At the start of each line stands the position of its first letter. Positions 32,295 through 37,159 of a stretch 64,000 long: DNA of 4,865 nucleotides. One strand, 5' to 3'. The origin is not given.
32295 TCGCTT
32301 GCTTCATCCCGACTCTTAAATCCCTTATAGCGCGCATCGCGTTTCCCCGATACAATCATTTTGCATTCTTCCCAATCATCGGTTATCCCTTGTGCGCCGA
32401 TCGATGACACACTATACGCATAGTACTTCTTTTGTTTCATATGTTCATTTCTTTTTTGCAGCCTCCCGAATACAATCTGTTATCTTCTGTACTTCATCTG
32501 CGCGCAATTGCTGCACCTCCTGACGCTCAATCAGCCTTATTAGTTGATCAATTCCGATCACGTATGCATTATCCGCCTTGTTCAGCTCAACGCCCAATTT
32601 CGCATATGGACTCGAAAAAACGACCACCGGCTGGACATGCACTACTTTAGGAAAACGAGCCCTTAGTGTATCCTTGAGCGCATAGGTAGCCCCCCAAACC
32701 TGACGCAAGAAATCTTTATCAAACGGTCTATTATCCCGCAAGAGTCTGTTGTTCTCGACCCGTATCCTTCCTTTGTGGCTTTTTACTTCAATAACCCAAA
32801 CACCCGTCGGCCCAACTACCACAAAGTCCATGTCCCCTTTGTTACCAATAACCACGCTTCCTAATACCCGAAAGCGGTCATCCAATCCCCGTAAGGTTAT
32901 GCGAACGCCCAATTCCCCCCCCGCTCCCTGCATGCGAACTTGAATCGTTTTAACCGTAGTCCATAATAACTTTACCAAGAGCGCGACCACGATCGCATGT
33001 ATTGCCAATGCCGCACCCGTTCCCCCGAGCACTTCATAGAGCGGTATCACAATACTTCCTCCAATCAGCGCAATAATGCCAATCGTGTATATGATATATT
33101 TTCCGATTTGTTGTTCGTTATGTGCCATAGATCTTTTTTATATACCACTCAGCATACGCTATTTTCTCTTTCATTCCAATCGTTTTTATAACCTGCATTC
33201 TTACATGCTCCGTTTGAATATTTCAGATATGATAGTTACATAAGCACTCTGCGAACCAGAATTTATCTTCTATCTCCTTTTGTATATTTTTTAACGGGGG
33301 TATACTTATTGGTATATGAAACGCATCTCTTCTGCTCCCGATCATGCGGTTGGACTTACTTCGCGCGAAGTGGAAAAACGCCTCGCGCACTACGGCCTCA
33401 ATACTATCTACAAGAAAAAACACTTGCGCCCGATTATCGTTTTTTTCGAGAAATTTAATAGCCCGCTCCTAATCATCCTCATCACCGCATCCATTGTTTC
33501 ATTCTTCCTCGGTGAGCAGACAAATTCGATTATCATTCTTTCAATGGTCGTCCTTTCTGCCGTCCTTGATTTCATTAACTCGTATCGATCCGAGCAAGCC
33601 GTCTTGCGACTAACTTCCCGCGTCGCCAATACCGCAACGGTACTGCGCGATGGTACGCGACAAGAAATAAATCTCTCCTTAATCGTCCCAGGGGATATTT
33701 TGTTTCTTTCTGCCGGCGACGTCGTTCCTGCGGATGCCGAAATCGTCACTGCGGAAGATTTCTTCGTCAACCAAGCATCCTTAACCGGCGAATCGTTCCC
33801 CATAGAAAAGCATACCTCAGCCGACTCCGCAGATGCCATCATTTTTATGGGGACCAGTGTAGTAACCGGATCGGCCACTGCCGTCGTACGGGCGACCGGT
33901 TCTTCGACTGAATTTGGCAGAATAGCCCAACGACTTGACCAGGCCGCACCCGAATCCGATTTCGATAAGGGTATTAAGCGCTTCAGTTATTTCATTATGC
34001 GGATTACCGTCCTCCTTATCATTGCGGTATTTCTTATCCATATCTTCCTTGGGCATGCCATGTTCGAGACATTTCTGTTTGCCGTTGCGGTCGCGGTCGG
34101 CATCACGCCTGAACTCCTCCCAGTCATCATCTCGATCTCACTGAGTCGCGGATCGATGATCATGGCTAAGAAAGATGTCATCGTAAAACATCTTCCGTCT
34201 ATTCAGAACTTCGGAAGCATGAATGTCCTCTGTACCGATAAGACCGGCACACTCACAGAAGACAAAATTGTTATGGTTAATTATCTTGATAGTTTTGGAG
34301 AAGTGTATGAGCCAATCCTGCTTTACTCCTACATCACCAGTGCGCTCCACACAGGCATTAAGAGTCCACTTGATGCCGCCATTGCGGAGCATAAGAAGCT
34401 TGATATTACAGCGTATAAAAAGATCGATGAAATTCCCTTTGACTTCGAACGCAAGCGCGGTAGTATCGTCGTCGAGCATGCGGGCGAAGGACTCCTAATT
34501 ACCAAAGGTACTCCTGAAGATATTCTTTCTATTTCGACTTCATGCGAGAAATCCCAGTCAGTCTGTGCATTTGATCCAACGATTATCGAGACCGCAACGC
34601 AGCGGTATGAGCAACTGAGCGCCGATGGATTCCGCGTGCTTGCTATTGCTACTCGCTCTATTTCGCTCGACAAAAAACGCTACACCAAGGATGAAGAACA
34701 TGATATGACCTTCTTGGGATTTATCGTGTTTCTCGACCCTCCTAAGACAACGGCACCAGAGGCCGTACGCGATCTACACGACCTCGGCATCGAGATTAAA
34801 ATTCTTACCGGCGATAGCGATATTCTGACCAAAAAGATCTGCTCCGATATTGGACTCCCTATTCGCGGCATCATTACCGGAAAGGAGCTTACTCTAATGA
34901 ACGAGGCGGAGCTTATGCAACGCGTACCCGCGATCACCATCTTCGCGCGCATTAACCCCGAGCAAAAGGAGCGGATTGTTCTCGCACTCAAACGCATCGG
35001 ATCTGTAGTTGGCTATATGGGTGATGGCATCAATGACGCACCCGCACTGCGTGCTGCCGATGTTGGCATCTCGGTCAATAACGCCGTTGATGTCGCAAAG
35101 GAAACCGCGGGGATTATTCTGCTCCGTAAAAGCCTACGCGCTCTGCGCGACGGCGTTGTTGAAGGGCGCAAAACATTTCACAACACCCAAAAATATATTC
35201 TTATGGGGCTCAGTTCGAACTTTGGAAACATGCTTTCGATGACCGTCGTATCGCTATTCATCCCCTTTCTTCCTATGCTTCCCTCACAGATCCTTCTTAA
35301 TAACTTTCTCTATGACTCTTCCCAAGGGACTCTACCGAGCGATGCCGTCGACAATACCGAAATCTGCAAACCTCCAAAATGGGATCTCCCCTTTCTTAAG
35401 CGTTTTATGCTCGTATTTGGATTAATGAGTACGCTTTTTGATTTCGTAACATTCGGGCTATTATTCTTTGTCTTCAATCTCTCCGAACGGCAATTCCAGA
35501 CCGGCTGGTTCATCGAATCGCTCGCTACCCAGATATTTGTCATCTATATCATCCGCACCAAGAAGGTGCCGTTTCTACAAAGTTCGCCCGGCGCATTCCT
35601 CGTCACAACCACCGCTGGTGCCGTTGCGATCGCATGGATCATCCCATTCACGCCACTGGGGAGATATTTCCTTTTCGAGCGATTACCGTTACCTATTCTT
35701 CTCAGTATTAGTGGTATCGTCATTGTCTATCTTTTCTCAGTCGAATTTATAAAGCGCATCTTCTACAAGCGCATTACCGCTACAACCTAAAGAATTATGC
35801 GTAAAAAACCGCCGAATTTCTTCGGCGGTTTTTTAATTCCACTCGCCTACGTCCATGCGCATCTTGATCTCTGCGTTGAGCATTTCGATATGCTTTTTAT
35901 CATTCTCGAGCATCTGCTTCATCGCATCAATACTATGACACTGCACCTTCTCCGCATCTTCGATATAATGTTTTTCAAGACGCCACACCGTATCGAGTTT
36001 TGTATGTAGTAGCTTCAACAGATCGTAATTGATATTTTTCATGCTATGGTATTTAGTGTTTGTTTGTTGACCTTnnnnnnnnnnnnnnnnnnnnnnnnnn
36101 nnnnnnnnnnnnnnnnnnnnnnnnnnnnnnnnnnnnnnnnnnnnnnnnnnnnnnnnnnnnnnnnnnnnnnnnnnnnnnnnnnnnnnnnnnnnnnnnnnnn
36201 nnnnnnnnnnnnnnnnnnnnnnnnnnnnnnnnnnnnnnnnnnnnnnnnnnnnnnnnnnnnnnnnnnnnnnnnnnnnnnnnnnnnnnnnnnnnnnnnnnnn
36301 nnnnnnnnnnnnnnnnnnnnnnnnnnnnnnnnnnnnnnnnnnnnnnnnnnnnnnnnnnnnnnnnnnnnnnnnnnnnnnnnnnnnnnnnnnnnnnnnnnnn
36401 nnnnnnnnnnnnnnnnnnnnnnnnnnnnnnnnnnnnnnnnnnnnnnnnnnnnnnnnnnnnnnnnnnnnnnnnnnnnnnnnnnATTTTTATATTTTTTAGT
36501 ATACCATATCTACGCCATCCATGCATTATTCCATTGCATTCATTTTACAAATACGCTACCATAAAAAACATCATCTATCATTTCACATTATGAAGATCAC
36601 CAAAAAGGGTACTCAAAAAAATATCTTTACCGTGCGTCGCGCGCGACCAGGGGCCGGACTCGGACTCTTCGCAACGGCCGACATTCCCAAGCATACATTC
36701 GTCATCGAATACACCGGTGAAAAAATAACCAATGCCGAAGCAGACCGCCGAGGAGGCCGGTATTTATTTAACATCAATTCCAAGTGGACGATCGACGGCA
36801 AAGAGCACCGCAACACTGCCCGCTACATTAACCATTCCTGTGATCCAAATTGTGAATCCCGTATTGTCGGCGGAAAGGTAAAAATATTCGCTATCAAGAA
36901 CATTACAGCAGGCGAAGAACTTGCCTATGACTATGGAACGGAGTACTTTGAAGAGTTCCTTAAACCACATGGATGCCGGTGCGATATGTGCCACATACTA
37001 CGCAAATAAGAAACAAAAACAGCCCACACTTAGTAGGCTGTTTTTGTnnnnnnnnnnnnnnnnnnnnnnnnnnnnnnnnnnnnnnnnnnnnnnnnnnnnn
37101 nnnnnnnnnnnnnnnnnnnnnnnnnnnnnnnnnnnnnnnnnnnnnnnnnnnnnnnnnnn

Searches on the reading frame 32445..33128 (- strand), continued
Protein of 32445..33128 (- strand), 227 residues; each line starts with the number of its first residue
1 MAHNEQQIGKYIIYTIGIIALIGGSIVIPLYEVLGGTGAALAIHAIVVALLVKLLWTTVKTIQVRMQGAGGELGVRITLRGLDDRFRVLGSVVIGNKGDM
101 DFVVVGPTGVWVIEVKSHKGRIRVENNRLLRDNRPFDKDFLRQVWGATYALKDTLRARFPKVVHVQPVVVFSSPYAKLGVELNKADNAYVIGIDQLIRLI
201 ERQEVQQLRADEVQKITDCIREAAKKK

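Call 67: find_related_loci(query=A1, collection=viral_contigs, flank=4000)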
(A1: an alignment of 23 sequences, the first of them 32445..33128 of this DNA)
Query A1 (227 aa) in viral_contigs; peptide patterns used: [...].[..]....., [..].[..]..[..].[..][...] (x = any residue, [..] = any of these).
20 stretches matched a pattern, but none encodes a relative of the query by tblastn (E <= 1e-3).

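Call 69: search_dna_similar(query=window:32445-33128:-, collection=plasmids, mode=protein, max_evalue=0.001, max_rows=15)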
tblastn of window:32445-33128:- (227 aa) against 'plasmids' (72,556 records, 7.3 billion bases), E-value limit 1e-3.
Records with a match: 1; places in all: 1; records where one place covers at least 80% of the query: 0.
Best place of each record, by identity: <60% 1.
By first word of the organism name: Gloeobacter 1.
By predicted mobility (MOB-suite, as given by PLSDB): non-mobilizable 1.
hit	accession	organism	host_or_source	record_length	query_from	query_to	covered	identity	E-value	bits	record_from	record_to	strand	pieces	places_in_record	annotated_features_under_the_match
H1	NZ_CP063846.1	Gloeobacter morelensis MG652769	biofilm,cave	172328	90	144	24%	40.0%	6e-4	48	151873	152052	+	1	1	nuclease-related domain-containing protein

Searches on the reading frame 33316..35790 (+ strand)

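Call 3: search_protein_families(library=pfam, proteins=[window:33316-35790:+], max_evalue=0.01)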
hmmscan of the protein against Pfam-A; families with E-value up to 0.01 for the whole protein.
window:33316-35790:+ (824 aa): 6 families
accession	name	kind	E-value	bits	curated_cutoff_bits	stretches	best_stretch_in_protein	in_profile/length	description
PF00122.25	E1-E2_ATPase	-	6.9e-49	166.2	28.1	1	104-286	4-181/181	E1-E2 ATPase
PF00689.26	Cation_ATPase_C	-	2.3e-19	70.3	27.3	1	651-815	1-175/175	Cation transporting ATPase, C-terminus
PF00690.31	Cation_ATPase_N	-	1.3e-12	47.6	20.4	1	12-62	19-69/69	Cation transporter/ATPase, N-terminus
PF00702.32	Hydrolase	-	6.4e-12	46.7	26.4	1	303-582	2-191/191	haloacid dehalogenase-like hydrolase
PF13246.12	Cation_ATPase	-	6.8e-06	26.5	21.7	1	366-409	45-90/91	Cation transport ATPase (P-type)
PF08282.18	Hydrolase_3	-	0.0068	16.6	20.9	0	568-601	209-242/255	haloacid dehalogenase-like hydrolase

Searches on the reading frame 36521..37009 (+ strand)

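Call 50: search_protein_families(library=pfam, proteins=[window:36521-37009:+], max_evalue=0.001)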
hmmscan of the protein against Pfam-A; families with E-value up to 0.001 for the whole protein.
window:36521-37009:+ (162 aa): 1 family
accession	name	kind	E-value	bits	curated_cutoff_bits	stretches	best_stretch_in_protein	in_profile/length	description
PF00856.33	SET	-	8.6e-27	94.1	22.4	1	46-139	1-105/105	SET domain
